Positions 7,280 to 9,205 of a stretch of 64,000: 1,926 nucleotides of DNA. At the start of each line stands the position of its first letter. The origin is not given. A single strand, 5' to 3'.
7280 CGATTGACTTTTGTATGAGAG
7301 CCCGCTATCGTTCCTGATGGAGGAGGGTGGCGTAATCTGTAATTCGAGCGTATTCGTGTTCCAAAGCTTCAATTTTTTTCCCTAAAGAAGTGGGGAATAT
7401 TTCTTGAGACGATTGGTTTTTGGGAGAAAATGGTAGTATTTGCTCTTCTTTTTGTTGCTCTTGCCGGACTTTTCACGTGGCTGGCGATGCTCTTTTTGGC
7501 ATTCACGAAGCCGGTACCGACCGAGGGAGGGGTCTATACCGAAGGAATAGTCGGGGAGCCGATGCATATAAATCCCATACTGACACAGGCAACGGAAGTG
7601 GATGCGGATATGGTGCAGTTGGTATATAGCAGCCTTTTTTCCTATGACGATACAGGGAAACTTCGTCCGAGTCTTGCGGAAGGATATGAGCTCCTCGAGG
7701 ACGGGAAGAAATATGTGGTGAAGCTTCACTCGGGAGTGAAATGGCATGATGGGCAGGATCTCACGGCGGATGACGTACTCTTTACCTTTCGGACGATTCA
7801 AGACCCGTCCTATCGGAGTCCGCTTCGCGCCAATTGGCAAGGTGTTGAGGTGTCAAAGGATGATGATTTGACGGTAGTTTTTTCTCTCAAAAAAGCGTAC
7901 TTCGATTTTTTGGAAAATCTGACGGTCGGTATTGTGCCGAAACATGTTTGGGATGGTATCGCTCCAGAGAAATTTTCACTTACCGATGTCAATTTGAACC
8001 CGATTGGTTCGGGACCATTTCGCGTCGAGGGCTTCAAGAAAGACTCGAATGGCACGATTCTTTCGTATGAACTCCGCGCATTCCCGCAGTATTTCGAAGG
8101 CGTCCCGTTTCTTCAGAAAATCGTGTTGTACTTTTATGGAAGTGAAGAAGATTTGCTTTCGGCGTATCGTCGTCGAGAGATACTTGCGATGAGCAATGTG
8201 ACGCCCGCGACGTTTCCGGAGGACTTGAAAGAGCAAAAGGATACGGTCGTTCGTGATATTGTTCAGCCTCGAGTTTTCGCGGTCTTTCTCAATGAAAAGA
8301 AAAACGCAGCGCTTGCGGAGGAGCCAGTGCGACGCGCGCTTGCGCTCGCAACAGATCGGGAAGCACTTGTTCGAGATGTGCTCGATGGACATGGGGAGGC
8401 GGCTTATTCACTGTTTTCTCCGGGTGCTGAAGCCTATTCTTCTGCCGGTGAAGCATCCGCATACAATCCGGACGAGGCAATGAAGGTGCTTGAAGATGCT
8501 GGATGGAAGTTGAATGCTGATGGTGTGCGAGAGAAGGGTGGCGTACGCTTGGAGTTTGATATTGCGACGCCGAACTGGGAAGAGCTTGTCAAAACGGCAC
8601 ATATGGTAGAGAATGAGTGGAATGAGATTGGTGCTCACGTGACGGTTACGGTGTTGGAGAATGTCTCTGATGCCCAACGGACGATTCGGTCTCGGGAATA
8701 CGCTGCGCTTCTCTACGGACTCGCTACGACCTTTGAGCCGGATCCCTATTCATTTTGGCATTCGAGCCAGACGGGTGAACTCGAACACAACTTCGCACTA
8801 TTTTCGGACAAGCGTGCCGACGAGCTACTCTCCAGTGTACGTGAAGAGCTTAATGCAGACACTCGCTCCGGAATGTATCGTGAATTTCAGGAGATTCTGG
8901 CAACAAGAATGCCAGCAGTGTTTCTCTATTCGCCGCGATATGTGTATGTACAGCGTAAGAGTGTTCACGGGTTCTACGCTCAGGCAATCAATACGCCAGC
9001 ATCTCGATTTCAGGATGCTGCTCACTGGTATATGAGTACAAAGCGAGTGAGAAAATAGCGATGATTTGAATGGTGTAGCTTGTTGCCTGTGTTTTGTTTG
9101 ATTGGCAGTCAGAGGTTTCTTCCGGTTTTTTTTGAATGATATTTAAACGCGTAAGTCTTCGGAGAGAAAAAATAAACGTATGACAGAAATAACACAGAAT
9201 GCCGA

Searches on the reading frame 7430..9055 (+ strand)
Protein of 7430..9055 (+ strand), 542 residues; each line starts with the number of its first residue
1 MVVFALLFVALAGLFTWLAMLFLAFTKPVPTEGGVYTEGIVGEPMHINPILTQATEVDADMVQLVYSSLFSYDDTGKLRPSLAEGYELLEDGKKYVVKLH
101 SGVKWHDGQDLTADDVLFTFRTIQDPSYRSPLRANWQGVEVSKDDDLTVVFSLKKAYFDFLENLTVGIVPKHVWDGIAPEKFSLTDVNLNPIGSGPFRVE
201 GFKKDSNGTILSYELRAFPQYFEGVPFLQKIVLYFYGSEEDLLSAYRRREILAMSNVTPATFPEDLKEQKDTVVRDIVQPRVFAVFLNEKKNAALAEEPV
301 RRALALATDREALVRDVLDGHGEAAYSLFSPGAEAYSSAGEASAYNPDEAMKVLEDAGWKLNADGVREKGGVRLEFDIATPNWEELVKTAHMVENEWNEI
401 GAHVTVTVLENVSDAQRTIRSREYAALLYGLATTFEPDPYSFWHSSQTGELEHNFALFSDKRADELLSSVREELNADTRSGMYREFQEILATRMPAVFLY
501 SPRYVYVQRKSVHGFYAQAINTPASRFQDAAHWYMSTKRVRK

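Call 61: search_protein_families(library=pfam, proteins=[window:7430-9055:+], max_evalue=0.00001)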
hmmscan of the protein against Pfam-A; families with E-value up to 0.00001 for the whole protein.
window:7430-9055:+ (542 aa): 1 family
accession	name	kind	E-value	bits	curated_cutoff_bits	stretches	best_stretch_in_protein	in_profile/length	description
PF00496.27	SBP_bac_5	-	7.3e-71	239.6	32.4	1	77-446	1-361/368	Bacterial extracellular solute-binding proteins, family 5 Middle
